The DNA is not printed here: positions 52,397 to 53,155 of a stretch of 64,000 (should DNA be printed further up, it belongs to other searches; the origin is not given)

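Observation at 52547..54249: FwdB-like protein with no candidate Mo/W-ligand cysteine, paired with a chimeric Fe-S protein carrying a CdhE-type N-terminal domain, directly upstream of cooC-cdhABCDE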

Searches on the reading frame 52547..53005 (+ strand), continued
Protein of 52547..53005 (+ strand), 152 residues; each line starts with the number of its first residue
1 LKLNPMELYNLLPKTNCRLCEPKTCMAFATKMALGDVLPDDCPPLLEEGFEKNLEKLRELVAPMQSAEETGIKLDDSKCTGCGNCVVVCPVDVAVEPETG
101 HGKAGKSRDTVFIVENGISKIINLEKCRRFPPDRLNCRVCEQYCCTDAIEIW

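Call 60: find_encoding_contigs(protein=P0358, flank=10000, max_places=1)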
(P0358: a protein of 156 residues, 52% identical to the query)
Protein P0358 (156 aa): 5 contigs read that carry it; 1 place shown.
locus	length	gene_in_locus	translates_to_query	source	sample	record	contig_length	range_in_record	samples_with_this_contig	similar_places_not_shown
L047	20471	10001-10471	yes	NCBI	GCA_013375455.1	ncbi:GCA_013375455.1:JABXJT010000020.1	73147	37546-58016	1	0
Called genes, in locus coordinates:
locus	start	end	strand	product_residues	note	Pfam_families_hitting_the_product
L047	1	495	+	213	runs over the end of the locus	PF02666:PS_Dcarbxylase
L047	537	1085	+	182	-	PF01613:Flavin_Reduct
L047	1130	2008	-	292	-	PF01066:CDP-OH_P_transf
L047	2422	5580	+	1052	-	-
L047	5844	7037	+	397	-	PF04055:Radical_SAM, PF12836:HHH_3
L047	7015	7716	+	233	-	PF13566:DUF4130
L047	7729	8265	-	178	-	-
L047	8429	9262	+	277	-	PF01493:GXGXG (faint)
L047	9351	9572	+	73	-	PF12838:Fer4_7 (weak)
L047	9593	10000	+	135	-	PF01568:Molydop_binding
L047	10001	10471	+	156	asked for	PF04060:FeS, PF00037:Fer4 (weak), PF12837:Fer4_6 (weak)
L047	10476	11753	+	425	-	PF00384:Molybdopterin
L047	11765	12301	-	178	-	PF25087:GMPPB_C (faint), PF25084:LbH_EIF2B (weak), PF00132:Hexapep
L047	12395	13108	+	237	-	PF12675:DUF3795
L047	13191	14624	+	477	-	PF01565:FAD_binding_4, PF02913:FAD-oxidase_C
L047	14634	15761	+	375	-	PF13183:Fer4_8 (weak), PF02754:CCG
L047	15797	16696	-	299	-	PF10340:Say1_Mug180, PF20434:BD-FAE, PF07859:Abhydrolase_3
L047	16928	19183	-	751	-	-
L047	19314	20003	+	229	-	-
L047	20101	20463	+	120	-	-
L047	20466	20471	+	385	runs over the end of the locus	PF01208:URO-D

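Call 63: find_homologous_proteins(query=L047:10476-11753:+, max_evalue=1e-10)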
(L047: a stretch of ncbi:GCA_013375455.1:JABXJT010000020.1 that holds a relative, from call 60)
Query L047:10476-11753:+ (425 aa): 157 proteins with E <= 1e-10 among 5282 candidates; the best 120 are listed.
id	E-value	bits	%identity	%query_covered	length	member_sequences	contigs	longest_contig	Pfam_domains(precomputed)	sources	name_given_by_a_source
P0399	1.4e-281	951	100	100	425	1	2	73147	PF00384.28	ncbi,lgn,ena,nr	ncbi:MAG: formylmethanofuran dehydrogenase subunit B [Candidatus Helarchaeota archaeon]|nr:formylmet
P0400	1.8e-251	852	88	100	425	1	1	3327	PF00384.28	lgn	-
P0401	2.3e-204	697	70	100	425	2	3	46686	PF00384.28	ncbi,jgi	ncbi:MAG: formylmethanofuran dehydrogenase subunit B [Candidatus Helarchaeota archaeon]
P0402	3.0e-203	693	71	100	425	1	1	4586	PF00384.28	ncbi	-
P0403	1.1e-199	681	70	100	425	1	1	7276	PF00384.28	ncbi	-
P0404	3.4e-196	670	68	100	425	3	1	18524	PF00384.28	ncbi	ncbi:MAG: formylmethanofuran dehydrogenase subunit B [Candidatus Helarchaeota archaeon]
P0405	7.2e-195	666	68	100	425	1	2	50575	PF00384.28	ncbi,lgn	-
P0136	1.2e-192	658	68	100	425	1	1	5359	PF00384.28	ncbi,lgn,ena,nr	ncbi:MAG: formylmethanofuran dehydrogenase subunit B [Candidatus Helarchaeota archaeon]|nr:formylmet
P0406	2.0e-182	625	64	100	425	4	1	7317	PF00384.28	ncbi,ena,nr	ncbi:MAG TPA: formylmethanofuran dehydrogenase subunit B [Candidatus Deferrimicrobium sp.]|nr:formyl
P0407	2.0e-182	625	64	99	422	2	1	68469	-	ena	-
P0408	1.5e-181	622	64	100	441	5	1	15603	PF00384.28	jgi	jgi:formylmethanofuran dehydrogenase subunit B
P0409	6.1e-178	610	63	100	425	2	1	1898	PF00384.28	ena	-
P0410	8.3e-178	609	63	100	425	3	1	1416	PF00384.28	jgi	-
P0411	3.0e-177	608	62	100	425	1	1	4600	PF00384.28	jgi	-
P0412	1.6e-176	605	63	99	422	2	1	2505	-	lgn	-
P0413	1.5e-174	599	62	100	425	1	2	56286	PF00384.28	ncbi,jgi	ncbi:MAG: formylmethanofuran dehydrogenase subunit B [Candidatus Helarchaeota archaeon]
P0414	7.8e-171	586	59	99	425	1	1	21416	PF00384.28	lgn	-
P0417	5.4e-164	564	69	86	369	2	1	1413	PF00384.28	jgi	-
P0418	2.5e-161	555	67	86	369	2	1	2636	PF00384.28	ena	-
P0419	5.4e-144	498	61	81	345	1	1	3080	PF00384.28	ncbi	-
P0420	1.9e-139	483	64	77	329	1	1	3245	PF00384.28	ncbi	ncbi:MAG: molybdopterin-dependent oxidoreductase, partial [Promethearchaeota archaeon]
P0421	3.2e-118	413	65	65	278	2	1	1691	PF00384.28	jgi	jgi:formylmethanofuran dehydrogenase subunit B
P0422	2.0e-86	308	36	100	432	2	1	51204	PF00384.28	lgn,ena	-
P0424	1.6e-78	282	34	98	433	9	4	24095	PF00384.28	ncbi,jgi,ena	ncbi:MAG: formylmethanofuran dehydrogenase subunit B [Candidatus Freyrarchaeum guaymaensis]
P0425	1.0e-77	280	34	98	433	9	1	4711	PF00384.28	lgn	-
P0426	5.7e-77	277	33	99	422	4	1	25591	PF00384.28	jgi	-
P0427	4.1e-75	271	33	98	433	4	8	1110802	PF00384.28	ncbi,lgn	ncbi:MAG: formylmethanofuran dehydrogenase subunit B [Candidatus Jordarchaeales archaeon]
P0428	5.6e-75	271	33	98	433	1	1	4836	PF00384.28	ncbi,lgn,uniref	ncbi:MAG: formylmethanofuran dehydrogenase subunit B [Candidatus Jordarchaeum sp.]|uniref:formylmeth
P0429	3.8e-74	268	34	98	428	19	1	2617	PF00384.28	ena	-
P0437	6.6e-69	251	31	98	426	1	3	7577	PF00384.28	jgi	jgi:formylmethanofuran dehydrogenase subunit B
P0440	2.1e-68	249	35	97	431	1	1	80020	PF00384.28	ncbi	-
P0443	1.5e-67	246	34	98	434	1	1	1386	PF00384.28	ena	-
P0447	5.8e-67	244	35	97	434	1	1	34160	PF00384.28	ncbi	ncbi:MAG: formylmethanofuran dehydrogenase subunit B [Promethearchaeota archaeon]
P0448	6.3e-67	244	33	98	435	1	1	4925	PF00384.28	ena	-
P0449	1.1e-66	243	35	97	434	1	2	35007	PF00384.28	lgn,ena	-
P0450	1.8e-66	243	34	97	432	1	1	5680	PF00384.28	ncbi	ncbi:MAG: formylmethanofuran dehydrogenase subunit B [Promethearchaeota archaeon]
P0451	2.0e-66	243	34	97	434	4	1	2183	PF00384.28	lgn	-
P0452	2.5e-66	242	34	97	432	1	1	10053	PF00384.28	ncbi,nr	ncbi:MAG: formylmethanofuran dehydrogenase subunit B [Promethearchaeota archaeon]|nr:MAG: formylmeth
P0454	1.1e-65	240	34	97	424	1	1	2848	PF00384.28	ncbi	ncbi:MAG: formylmethanofuran dehydrogenase subunit B, partial [Promethearchaeota archaeon]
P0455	1.4e-65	240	35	97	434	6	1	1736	PF00384.28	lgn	-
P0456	2.2e-65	239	34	97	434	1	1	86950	PF00384.28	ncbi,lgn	ncbi:MAG: formylmethanofuran dehydrogenase subunit B [Promethearchaeota archaeon]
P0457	2.8e-65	239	34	97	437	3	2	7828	PF00384.28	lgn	-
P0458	2.9e-65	239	33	97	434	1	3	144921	PF00384.28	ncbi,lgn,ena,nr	ncbi:MAG: formylmethanofuran dehydrogenase subunit B [Candidatus Lokiarchaeota archaeon]|nr:formylme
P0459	7.5e-65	237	34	97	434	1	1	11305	PF00384.28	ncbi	ncbi:MAG: formylmethanofuran dehydrogenase subunit B [Candidatus Thorarchaeota archaeon]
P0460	1.5e-64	236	32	98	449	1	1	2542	PF00384.28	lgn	-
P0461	2.0e-64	236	32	98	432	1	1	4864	PF00384.28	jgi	-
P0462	2.3e-64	236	32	98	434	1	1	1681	PF00384.28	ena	-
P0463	3.2e-64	235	34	97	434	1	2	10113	PF00384.28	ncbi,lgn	ncbi:MAG: formylmethanofuran dehydrogenase subunit B [Candidatus Thorarchaeota archaeon]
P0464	4.3e-64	235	32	97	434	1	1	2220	PF00384.28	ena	-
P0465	6.9e-64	234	33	97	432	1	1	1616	PF00384.28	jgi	jgi:formylmethanofuran dehydrogenase subunit B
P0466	1.5e-63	233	33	98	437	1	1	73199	PF00384.28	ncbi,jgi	ncbi:MAG: formylmethanofuran dehydrogenase subunit B [Promethearchaeota archaeon]|jgi:formylmethanof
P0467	2.2e-63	233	32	98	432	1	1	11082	PF00384.28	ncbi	-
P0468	2.5e-63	232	32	98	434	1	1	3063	PF00384.28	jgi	-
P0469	3.0e-63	232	34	98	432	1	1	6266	PF00384.28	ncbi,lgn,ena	-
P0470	3.7e-63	232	30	98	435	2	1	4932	PF00384.28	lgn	-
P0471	5.3e-63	231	32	98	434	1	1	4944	PF00384.28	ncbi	ncbi:MAG: formylmethanofuran dehydrogenase subunit B [Promethearchaeota archaeon]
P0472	5.5e-63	231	33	97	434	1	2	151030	PF00384.28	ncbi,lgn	ncbi:MAG: formylmethanofuran dehydrogenase subunit B [Promethearchaeota archaeon]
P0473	7.4e-63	231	33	97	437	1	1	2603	PF00384.28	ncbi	ncbi:MAG: formylmethanofuran dehydrogenase subunit B [Promethearchaeota archaeon]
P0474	8.4e-63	231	34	97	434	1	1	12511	PF00384.28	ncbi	ncbi:MAG: formylmethanofuran dehydrogenase subunit B [Promethearchaeota archaeon]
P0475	8.5e-63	231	33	98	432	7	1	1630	PF00384.28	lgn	-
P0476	1.3e-62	230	32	98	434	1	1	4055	PF00384.28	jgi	-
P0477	1.3e-62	230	32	98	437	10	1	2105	PF00384.28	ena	-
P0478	1.5e-62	230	32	98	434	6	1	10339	PF00384.28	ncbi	-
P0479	1.5e-62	230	34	95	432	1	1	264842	PF00384.28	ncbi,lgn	ncbi:MAG: formylmethanofuran dehydrogenase subunit B [Promethearchaeota archaeon]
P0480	1.7e-62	230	31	98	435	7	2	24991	PF00384.28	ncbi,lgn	-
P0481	1.7e-62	230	33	98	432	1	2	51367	PF00384.28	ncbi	ncbi:MAG: formylmethanofuran dehydrogenase subunit B [Promethearchaeota archaeon]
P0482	1.8e-62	230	32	98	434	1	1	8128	PF00384.28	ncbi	ncbi:MAG: formylmethanofuran dehydrogenase subunit B [Candidatus Hodarchaeota archaeon]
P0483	2.9e-62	229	33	95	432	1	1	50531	PF00384.28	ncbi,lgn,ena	-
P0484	3.0e-62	229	32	98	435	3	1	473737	PF00384.28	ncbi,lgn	-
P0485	3.2e-62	229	31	97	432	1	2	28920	PF00384.28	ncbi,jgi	ncbi:MAG: formylmethanofuran dehydrogenase subunit B [Promethearchaeota archaeon]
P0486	4.1e-62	228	33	97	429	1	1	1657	PF00384.28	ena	-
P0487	4.6e-62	228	32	98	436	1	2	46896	PF00384.28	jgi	-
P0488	5.8e-62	228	32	97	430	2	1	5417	PF00384.28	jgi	-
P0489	6.9e-62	228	33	95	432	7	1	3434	PF00384.28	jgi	-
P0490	7.8e-62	227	33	98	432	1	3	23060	PF00384.28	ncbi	ncbi:MAG: formylmethanofuran dehydrogenase subunit B [Promethearchaeota archaeon]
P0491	7.8e-62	227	33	98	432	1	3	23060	PF00384.28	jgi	jgi:formylmethanofuran dehydrogenase subunit B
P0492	9.8e-62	227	33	97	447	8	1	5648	PF00384.28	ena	-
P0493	1.1e-61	227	33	97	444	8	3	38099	PF00384.28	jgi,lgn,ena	-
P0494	1.3e-61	227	34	97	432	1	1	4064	PF00384.28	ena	-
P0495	1.9e-61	226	31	98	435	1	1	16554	PF00384.28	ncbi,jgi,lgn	ncbi:MAG: formylmethanofuran dehydrogenase subunit B [Promethearchaeota archaeon]|jgi:formylmethanof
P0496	2.2e-61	226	32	98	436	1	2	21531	PF00384.28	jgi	-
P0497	2.3e-61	226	31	97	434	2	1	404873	PF00384.28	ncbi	ncbi:MAG: formylmethanofuran dehydrogenase subunit B [Promethearchaeota archaeon]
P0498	2.6e-61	226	32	97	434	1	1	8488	PF00384.28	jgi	jgi:formylmethanofuran dehydrogenase subunit B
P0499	2.9e-61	226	32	96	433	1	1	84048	PF00384.28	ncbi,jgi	ncbi:MAG: formylmethanofuran dehydrogenase subunit B [Promethearchaeota archaeon]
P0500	3.4e-61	225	32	97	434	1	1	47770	PF00384.28,PF00205.29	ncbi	ncbi:MAG: formylmethanofuran dehydrogenase subunit B [Promethearchaeota archaeon]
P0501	3.6e-61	225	33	97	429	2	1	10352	PF00384.28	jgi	jgi:formylmethanofuran dehydrogenase subunit B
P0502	4.0e-61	225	31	98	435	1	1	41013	PF00384.28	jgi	-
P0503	4.0e-61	225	33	97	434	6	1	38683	PF00384.28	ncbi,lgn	-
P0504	4.3e-61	225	32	95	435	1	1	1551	PF00384.28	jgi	jgi:formylmethanofuran dehydrogenase subunit B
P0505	6.4e-61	224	31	98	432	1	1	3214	PF00384.28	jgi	jgi:formylmethanofuran dehydrogenase subunit B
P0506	6.4e-61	224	32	97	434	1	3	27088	PF00384.28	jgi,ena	-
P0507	8.0e-61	224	32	97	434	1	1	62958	PF00384.28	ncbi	ncbi:MAG: formylmethanofuran dehydrogenase subunit B [Promethearchaeota archaeon]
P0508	1.6e-60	223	32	99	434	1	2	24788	PF00384.28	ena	-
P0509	1.6e-60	223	31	98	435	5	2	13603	PF00384.28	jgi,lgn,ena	-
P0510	1.8e-60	223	32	98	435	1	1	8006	PF00384.28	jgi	-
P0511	2.3e-60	223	31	98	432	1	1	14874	PF00384.28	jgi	-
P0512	4.6e-60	222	33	97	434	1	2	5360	PF00384.28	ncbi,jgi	ncbi:MAG: formylmethanofuran dehydrogenase subunit B [Promethearchaeota archaeon]|jgi:formylmethanof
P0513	5.5e-60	221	31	98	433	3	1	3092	PF00384.28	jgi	jgi:formylmethanofuran dehydrogenase subunit B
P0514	5.6e-60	221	31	98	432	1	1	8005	PF00384.28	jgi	-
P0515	6.5e-60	221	31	97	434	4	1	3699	PF00384.28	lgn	-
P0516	7.8e-60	221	31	98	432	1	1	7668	PF00384.28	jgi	-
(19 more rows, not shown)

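Call 65: find_encoding_contigs(protein=P0459, flank=8000, max_places=1)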
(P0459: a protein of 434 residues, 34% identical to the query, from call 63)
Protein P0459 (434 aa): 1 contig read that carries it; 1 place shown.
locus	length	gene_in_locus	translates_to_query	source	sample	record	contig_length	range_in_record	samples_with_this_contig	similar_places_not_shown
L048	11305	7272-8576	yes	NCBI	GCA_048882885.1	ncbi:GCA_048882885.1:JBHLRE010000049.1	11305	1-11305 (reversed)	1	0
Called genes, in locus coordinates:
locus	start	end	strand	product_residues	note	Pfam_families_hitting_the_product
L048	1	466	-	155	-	PF13420:Acetyltransf_4 (weak), PF00583:Acetyltransf_1, PF13673:Acetyltransf_10 (weak), PF13508:Acetyltransf_7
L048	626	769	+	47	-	-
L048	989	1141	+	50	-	-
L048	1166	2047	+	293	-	PF01937:ARMT1-like_dom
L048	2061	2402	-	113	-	-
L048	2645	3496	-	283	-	PF20720:nSTAND3 (weak), PF01656:CbiA, PF02374:ArsA_ATPase (weak), PF09140:MipZ (weak), PF10609:ParA, PF13614:AAA_31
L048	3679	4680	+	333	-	PF00676:E1_dh, PF02775:TPP_enzyme_C, PF13292:DXP_synthase_N (weak)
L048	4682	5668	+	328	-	PF02779:Transket_pyr, PF02780:Transketolase_C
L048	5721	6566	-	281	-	PF00106:adh_short, PF08659:KR, PF13561:adh_short_C2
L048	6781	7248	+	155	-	PF12797:Fer4_2 (faint), PF04060:FeS, PF12838:Fer4_7 (faint), PF14697:Fer4_21 (weak), PF00037:Fer4, PF12837:Fer4_6 (weak)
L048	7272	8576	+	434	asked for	PF00384:Molybdopterin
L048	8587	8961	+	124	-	PF01568:Molydop_binding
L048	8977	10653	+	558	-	PF07969:Amidohydro_3, PF01979:Amidohydro_1 (weak)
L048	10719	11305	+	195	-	PF02515:CoA_transf_3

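Call 82: predict_structure(alignment_id=A2)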
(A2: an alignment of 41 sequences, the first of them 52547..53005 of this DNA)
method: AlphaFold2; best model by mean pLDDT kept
length: 152 residues; sequences in the alignment: 41
mean_pLDDT: 89.3   pTM: 0.62
mean pLDDT of the five models: 89.3, 89.1, 84.5, 82.0, 73.1
residues with pLDDT >= 90: 95; 70-90: 52; 50-70: 5; < 50: 0
segments of 3 or more residues with pLDDT < 50: none
pLDDT, mean of each block of 10 residues (from residue 1): 85 91 91 89 94 95 75 91 93 92 86 92 90 83 94 83
secondary structure, 60 per line:
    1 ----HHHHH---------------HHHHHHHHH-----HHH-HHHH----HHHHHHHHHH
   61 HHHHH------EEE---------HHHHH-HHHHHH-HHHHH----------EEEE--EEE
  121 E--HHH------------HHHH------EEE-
elements in order: H5-9 H25-33 H43-46 H51-65 E72-74 H84-88 H90-95 H97-101 E112-115 E118-121 H139-142 E149-151

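Call 84: fold_search(model_id=the predicted structure, library=pdb)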
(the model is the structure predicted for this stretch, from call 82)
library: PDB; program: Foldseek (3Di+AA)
matches with E <= 10: 49; with E <= 0.001: 2
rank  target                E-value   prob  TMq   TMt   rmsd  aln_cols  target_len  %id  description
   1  5t5i_P                2.0e-05  1.00  0.47  0.85   1.5        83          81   35  TUNGSTEN-CONTAINING FORMYLMETHANOFURAN DEHYDROGENASE FROM METHANOTHERMOBACTER WOLFEII, ORTHORHOMBIC FORM AT 1.9 A (released 2016-10-19)
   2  5t5i_G                2.7e-05  1.00  0.47  0.86   1.5        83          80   35  TUNGSTEN-CONTAINING FORMYLMETHANOFURAN DEHYDROGENASE FROM METHANOTHERMOBACTER WOLFEII, ORTHORHOMBIC FORM AT 1.9 A (released 2016-10-19)
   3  7bkb_L                2.3e-03  1.00  0.38  0.68   5.1        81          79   31  Formate dehydrogenase - heterodisulfide reductase - formylmethanofuran dehydrogenase complex from Methanospirillum hun (released 2021-09-29)
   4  9fzy_F                1.6e-02  1.00  0.34  0.12   1.7        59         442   37  Structure of carbon monoxide dehydrogenase/acetyl-CoA synthase (CODH/ACS) in complex with corrinoid iron-sulfur protei (released 2025-02-05)
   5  4c1n_G                3.9e-02  1.00  0.31  0.12   2.3        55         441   38  Corrinoid protein reactivation complex with activator (released 2014-08-13)
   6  7bkb_A                4.4e-02  0.72  0.32  0.08  11.4       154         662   16  Formate dehydrogenase - heterodisulfide reductase - formylmethanofuran dehydrogenase complex from Methanospirillum hun (released 2021-09-29)
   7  5odh_A                5.0e-02  0.93  0.33  0.08  10.9       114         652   17  Heterodisulfide reductase / [NiFe]-hydrogenase complex from Methanothermococcus thermolithotrophicus soaked with heter (released 2017-08-30)
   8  2ycl_A                5.6e-02  0.99  0.30  0.11   6.2        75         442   31  complete structure of the corrinoid,iron-sulfur protein including the N-terminal domain with a 4Fe-4S cluster (released 2011-06-08)
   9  4djd_C                6.8e-02  1.00  0.30  0.11   2.5        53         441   38  Crystal structure of folate-free corrinoid iron-sulfur protein (CFeSP) in complex with its methyltransferase (MeTr) (released 2012-03-14)
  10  8rvy_A                8.1e-02  0.97  0.35  0.09  12.3       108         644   17  CryoEM structure of the Elp-Hdr complex of Methanothermobacter marburgensis state 1 (composite structure) (released 2025-05-14)
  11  8e9i_I                8.6e-02  0.51  0.28  0.26  14.1       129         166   18  Mycobacterial respiratory complex I, semi-inserted quinone (released 2022-10-12)
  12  7q4v_B                8.6e-02  0.41  0.31  0.11  11.4       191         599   14  Electron bifurcating hydrogenase - HydABC from A. woodii (released 2023-02-22)
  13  8rvu_A                9.8e-02  0.69  0.35  0.09  11.8       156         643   15  CryoEM structure of the Elp-Hdr complex of Methanothermobacter marburgensis state 2 (composite structure) (released 2025-05-14)
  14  2vkr_A                1.1e-01  0.99  0.34  0.49   2.5        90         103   19  3Fe-4S, 4Fe-4S plus Zn Acidianus ambivalens ferredoxin (released 2008-03-04)
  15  7ar8_I                1.2e-01  0.82  0.28  0.26   5.6       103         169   20  Cryo-EM structure of Arabidopsis thaliana complex-I (closed conformation) (released 2021-12-15)
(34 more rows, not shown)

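Call 85: find_encoding_contigs(protein=P0324, flank=10000, max_places=1)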
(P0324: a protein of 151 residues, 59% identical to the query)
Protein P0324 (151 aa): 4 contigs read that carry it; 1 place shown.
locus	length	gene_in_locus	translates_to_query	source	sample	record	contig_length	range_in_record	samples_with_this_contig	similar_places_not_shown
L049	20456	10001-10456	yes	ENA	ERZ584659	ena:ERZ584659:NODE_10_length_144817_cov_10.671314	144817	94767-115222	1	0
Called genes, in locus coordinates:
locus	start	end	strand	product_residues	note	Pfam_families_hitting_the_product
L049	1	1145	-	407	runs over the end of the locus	PF03599:CdhD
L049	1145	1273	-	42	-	-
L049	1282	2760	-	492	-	PF03598:CdhC, PF19436:ACS_CODH_B_C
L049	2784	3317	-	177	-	PF02552:CO_dh, PF00205:TPP_enzyme_M (weak)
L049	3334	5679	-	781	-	PF13534:Fer4_17 (faint), PF03063:Prismane, PF13183:Fer4_8 (faint), PF14691:Fer4_20 (faint), PF12837:Fer4_6 (faint), PF12838:Fer4_7 (weak), PF13187:Fer4_9, PF13237:Fer4_10 (weak)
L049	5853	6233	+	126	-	PF01568:Molydop_binding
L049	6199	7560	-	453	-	PF12838:Fer4_7 (weak), PF14697:Fer4_21 (weak), PF00037:Fer4, PF12838:Fer4_7, PF13187:Fer4_9 (weak), PF00037:Fer4 (weak), PF14697:Fer4_21 (weak), PF12838:Fer4_7 (weak), +8 more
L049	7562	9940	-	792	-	PF00890:FAD_binding_2 (weak), PF01266:DAO (weak), PF12831:FAD_oxidored, PF13450:NAD_binding_8, PF00037:Fer4 (weak), PF12837:Fer4_6 (weak), PF12838:Fer4_7 (weak), PF02662:FlpD, +11 more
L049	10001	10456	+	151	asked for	PF04060:FeS, PF12838:Fer4_7, PF13237:Fer4_10 (faint), PF00037:Fer4, PF12797:Fer4_2 (weak), PF12837:Fer4_6 (weak), PF13187:Fer4_9 (weak)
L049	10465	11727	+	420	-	PF00384:Molybdopterin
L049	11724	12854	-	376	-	PF00155:Aminotran_1_2, PF01041:DegT_DnrJ_EryC1, PF01053:Cys_Met_Meta_PP (weak), PF01212:Beta_elim_lyase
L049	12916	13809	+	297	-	PF01180:DHO_dh, PF04481:DUF561, PF01207:Dus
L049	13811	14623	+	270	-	PF10418:DHODB_Fe-S_bind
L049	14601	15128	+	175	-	PF00156:Pribosyltran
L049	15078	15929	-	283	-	PF00459:Inositol_P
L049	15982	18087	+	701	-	PF01804:Penicil_amidase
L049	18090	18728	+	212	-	PF21715:CggR_N (weak), PF22167:PH0730-like_N, PF14544:DUF4443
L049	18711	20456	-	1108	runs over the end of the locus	PF01326:PPDK_N, PF00391:PEP-utilizers, PF02896:PEP-utilizers_C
